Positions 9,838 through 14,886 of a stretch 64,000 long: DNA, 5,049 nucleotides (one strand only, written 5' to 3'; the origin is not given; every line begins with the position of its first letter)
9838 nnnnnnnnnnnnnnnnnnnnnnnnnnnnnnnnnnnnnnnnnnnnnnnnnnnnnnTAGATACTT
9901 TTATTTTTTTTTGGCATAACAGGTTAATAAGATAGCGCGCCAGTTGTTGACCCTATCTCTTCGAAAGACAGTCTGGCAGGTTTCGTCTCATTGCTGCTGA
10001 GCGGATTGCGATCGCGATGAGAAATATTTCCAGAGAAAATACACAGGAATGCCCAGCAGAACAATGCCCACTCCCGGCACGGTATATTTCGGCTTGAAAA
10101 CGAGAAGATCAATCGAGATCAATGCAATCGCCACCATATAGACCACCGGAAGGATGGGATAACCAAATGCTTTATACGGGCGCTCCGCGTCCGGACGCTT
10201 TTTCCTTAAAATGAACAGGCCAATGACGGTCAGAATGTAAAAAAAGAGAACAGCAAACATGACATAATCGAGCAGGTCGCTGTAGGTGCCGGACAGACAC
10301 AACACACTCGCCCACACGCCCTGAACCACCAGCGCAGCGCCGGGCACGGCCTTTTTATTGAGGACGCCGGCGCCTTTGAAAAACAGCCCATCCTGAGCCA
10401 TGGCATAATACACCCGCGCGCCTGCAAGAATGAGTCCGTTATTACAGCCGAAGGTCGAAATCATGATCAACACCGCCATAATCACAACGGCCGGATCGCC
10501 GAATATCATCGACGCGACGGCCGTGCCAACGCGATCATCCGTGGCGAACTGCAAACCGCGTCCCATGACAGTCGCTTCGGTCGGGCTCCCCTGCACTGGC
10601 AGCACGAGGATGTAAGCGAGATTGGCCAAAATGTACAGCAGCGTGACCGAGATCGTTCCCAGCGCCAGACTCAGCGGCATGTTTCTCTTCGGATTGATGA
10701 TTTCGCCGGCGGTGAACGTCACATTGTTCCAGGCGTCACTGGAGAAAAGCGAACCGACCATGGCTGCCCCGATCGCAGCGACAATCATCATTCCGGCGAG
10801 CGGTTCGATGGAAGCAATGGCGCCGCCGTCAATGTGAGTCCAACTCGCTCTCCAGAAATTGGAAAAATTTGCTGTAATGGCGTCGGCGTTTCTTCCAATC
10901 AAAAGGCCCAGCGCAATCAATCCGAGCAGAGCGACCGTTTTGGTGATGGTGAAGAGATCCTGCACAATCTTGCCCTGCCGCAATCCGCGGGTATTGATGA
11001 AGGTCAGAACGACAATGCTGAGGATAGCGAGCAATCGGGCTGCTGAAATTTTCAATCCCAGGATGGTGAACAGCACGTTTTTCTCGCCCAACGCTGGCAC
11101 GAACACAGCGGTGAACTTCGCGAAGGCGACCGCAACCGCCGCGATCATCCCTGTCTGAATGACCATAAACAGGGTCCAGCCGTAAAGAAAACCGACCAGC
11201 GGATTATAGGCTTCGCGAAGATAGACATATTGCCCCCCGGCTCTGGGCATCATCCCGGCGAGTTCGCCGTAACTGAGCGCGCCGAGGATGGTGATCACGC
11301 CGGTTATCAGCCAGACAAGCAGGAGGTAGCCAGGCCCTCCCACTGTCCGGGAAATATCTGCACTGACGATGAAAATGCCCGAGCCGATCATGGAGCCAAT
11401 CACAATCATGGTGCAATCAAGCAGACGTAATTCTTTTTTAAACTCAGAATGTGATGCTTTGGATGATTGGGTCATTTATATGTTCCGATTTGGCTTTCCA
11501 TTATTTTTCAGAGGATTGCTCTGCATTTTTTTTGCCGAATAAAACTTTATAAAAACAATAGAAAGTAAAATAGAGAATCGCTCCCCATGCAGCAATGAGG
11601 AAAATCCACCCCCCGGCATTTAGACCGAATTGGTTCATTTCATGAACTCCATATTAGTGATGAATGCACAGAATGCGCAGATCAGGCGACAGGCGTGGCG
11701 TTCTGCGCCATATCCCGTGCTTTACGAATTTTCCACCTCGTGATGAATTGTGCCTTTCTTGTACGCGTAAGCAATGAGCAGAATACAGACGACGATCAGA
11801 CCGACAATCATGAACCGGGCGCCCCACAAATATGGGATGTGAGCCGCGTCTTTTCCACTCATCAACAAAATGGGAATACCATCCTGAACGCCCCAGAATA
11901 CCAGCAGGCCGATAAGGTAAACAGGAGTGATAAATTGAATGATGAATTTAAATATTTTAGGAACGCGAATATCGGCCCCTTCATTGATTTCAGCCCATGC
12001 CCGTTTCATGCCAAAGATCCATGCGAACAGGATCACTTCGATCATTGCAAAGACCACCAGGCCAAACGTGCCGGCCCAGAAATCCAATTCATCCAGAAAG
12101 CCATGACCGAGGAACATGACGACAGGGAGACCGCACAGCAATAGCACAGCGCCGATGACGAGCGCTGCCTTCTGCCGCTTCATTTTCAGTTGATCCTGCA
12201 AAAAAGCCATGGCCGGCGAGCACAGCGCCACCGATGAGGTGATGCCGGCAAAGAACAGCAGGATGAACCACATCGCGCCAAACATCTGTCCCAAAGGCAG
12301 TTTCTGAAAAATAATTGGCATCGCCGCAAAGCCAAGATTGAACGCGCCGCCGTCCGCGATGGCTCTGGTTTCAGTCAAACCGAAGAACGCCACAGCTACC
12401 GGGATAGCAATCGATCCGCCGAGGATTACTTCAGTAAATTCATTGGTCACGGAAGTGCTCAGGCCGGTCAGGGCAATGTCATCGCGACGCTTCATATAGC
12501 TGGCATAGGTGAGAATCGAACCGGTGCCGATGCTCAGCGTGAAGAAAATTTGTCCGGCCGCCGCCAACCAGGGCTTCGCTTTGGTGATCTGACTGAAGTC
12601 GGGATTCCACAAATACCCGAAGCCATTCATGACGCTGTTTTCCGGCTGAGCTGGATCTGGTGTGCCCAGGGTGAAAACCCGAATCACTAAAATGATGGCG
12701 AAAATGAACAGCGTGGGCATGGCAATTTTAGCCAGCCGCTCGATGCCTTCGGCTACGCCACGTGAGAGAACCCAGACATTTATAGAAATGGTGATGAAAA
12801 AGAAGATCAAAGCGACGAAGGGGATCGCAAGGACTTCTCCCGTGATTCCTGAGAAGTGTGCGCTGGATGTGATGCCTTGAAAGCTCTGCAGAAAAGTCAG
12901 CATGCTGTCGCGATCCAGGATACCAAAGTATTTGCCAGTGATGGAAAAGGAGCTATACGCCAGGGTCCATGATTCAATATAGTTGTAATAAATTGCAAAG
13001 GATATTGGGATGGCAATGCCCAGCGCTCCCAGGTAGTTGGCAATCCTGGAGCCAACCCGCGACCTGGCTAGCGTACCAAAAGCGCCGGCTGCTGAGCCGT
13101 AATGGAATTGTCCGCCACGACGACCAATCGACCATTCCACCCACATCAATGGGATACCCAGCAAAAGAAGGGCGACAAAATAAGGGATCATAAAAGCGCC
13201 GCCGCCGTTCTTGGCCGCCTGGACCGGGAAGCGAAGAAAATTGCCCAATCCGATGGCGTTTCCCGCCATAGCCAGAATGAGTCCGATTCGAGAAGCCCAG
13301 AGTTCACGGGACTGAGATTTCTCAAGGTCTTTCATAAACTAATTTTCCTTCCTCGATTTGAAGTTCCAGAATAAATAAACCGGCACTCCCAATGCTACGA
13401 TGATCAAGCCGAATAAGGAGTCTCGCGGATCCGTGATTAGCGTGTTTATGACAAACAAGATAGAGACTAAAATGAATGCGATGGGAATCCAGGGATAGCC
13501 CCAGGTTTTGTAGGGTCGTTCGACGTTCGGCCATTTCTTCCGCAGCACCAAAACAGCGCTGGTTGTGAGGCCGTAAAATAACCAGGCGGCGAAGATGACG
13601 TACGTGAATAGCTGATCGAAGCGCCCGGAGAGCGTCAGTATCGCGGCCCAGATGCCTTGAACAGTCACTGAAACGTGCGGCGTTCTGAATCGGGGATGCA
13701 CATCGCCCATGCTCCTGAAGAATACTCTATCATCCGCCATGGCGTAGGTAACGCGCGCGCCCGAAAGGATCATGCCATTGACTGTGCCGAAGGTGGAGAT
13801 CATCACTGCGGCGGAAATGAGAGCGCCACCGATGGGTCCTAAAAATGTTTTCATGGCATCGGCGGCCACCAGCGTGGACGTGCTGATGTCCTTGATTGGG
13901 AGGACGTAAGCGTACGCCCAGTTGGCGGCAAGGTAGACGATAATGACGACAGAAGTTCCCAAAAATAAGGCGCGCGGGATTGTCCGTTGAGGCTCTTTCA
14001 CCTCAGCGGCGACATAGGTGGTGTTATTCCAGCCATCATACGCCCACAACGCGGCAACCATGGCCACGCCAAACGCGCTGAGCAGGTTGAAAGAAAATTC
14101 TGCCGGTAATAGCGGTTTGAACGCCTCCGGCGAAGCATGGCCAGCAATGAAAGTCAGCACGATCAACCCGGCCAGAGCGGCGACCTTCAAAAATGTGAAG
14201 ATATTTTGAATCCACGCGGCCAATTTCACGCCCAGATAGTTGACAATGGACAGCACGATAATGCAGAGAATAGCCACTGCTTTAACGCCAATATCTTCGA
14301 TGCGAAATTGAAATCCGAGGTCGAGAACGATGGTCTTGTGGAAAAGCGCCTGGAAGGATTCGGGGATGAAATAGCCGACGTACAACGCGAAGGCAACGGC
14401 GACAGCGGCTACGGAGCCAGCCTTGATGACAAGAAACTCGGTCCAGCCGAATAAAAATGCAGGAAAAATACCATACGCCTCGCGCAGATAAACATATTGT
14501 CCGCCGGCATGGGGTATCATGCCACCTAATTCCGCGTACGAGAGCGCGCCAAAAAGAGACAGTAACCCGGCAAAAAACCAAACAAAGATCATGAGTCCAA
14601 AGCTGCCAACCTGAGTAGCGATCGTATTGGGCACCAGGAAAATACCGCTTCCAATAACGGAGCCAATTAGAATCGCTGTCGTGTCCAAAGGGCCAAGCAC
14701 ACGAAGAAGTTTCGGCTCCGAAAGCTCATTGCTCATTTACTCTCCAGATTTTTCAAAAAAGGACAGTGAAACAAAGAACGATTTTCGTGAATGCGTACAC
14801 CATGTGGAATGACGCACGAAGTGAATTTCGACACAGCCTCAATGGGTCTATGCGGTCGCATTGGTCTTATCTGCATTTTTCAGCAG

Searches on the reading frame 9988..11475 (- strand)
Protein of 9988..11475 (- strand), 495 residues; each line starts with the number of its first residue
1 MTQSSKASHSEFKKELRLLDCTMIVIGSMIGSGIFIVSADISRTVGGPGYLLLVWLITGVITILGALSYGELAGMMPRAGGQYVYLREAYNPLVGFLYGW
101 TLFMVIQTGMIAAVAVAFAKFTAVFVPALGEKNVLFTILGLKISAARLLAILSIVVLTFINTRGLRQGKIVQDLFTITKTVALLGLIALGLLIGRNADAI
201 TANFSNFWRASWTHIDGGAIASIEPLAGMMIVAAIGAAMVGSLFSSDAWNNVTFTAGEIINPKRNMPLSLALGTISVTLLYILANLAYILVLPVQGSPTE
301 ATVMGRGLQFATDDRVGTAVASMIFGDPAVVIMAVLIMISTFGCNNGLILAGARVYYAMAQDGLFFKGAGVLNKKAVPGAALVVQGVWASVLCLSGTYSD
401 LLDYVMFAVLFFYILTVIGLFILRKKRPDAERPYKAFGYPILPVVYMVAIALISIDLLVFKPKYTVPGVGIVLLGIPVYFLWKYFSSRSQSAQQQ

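Call 16: search_protein_families(library=ncbifam, proteins=[window:9988-11475:-], max_evalue=0.00001)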
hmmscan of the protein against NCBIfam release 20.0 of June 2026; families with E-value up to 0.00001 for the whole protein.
window:9988-11475:- (495 aa): 21 families
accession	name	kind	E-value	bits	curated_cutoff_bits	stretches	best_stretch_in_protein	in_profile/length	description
TIGR00911.1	2A0308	subfamily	2.5e-63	214.3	701.8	1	8-490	40-481/505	L-type amino acid transporter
TIGR00909.1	2A0306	subfamily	2.5e-54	184.9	556.8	1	13-482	2-429/429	amino acid transporter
NF053761.1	BrChAATpBcaP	equivalog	1.7e-35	122.9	690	1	6-484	14-453/460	branched-chain amino acid transporter BcaP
TIGR00906.1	2A0303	subfamily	6.9e-30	104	681.7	1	7-426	24-429/602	cationic amino acid transport permease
TIGR00905.1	2A0302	subfamily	9.7e-29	100.5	409.05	1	13-481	6-434/473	basic amino acid/polyamine antiporter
NF008466.1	PRK11357.1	equivalog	2.4e-27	96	800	1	11-486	5-439/446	fructoselysine/psicoselysine transporter FrlA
TIGR00908.1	2A0305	equivalog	9.4e-23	80.8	381.75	1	12-490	5-437/442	ethanolamine permease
TIGR03810.1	arg_ornith_anti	equivalog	2.5e-20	72.6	591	1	15-456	2-411/468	arginine-ornithine antiporter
NF007929.0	PRK10644.1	equivalog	2.2e-17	62.9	574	1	14-423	8-375/445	arginine/agmatine antiporter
NF008094.0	PRK10836.1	subfamily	1.4e-16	60.4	735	1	5-407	6-374/489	amino acid permease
TIGR00913.1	2A0310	subfamily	1.1e-14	54.1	578.7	1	13-391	1-352/480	amino acid permease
NF008245.0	PRK11021.1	equivalog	2.6e-14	53.1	284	1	10-409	2-349/419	L-methionine/branched-chain amino acid transporter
NF008484.0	PRK11387.1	equivalog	5.7e-14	51.9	716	1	1-492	1-465/471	S-methylmethionine permease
NF053774.1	TmaoPremMsil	equivalog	2.8e-13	49.4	690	1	39-488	26-473/520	trimethylamine N-oxide permease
NF007876.0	PRK10580.1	equivalog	2e-10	40.2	736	1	8-430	3-389/457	proline-specific permease ProY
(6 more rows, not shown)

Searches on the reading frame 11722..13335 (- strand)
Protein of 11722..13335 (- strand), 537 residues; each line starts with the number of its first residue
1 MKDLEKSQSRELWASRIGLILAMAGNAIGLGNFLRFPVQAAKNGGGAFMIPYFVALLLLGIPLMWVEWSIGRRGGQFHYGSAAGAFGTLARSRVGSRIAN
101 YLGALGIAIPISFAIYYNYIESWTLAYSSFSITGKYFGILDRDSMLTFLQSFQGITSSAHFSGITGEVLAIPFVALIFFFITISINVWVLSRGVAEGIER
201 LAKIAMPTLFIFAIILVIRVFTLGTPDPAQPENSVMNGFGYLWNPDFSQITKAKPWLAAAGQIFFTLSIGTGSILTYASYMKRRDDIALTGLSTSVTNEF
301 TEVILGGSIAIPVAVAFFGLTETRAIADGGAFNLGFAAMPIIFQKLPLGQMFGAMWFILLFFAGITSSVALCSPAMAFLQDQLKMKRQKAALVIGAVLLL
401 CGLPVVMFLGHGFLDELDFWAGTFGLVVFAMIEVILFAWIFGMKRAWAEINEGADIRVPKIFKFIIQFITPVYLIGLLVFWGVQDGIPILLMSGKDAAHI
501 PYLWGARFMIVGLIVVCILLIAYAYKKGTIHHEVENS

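Call 16: search_protein_families(library=ncbifam, proteins=[window:11722-13335:-], max_evalue=0.00001)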
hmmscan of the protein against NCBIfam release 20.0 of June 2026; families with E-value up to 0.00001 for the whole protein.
window:11722-13335:- (537 aa): 1 family
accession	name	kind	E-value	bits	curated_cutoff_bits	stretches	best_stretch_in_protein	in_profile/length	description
NF037979.1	Na_transp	subfamily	1.9e-16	60.1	50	1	19-407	7-345/419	sodium-dependent transporter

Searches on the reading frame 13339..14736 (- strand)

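Call 16: search_protein_families(library=ncbifam, proteins=[window:13339-14736:-], max_evalue=0.00001)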
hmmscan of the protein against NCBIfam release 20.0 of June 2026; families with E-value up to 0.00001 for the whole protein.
window:13339-14736:- (465 aa): 18 families
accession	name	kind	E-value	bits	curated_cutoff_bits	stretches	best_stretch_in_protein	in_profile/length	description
TIGR00911.1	2A0308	subfamily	7e-79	265.6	701.8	1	10-457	44-473/505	L-type amino acid transporter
TIGR00909.1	2A0306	subfamily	1.6e-64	218.4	556.8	1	11-456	2-428/429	amino acid transporter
NF053761.1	BrChAATpBcaP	equivalog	2.4e-48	165.3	690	1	6-460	16-454/460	branched-chain amino acid transporter BcaP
NF008466.1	PRK11357.1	equivalog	1.3e-42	146.2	800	2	134-463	110-441/446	fructoselysine/psicoselysine transporter FrlA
TIGR00906.1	2A0303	subfamily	1.1e-33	116.6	681.7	1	5-401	24-429/602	cationic amino acid transport permease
TIGR00905.1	2A0302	subfamily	1.3e-29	103.4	409.05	1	14-459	9-437/473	basic amino acid/polyamine antiporter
TIGR00908.1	2A0305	equivalog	7.2e-29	101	381.75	1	9-455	4-425/442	ethanolamine permease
NF008245.0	PRK11021.1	equivalog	1.7e-21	76.7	284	1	14-356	8-319/419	L-methionine/branched-chain amino acid transporter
TIGR04298.1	his_histam_anti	equivalog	1.1e-19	71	750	1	17-456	5-426/429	histidine-histamine antiporter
NF007929.0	PRK10644.1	equivalog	3.8e-19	68.7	574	1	15-374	11-351/445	arginine/agmatine antiporter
NF007938.0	PRK10655.1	equivalog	5.3e-15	55.5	409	1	18-455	12-425/438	putrescine-ornithine antiporter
TIGR03810.1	arg_ornith_anti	equivalog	1e-14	54.1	591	1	19-370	8-344/468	arginine-ornithine antiporter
NF007754.0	PRK10435.1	equivalog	1.4e-11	44.1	585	1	14-396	7-360/443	cadaverine/lysine antiporter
TIGR03428.1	ureacarb_perm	hypoth_equivalog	7.7e-10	38.2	740.45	1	46-406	44-408/475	permease, urea carboxylase system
TIGR04299.1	antiport_PotE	equivalog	1.6e-09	37.5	560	1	20-400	12-373/430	putrescine-ornithine antiporter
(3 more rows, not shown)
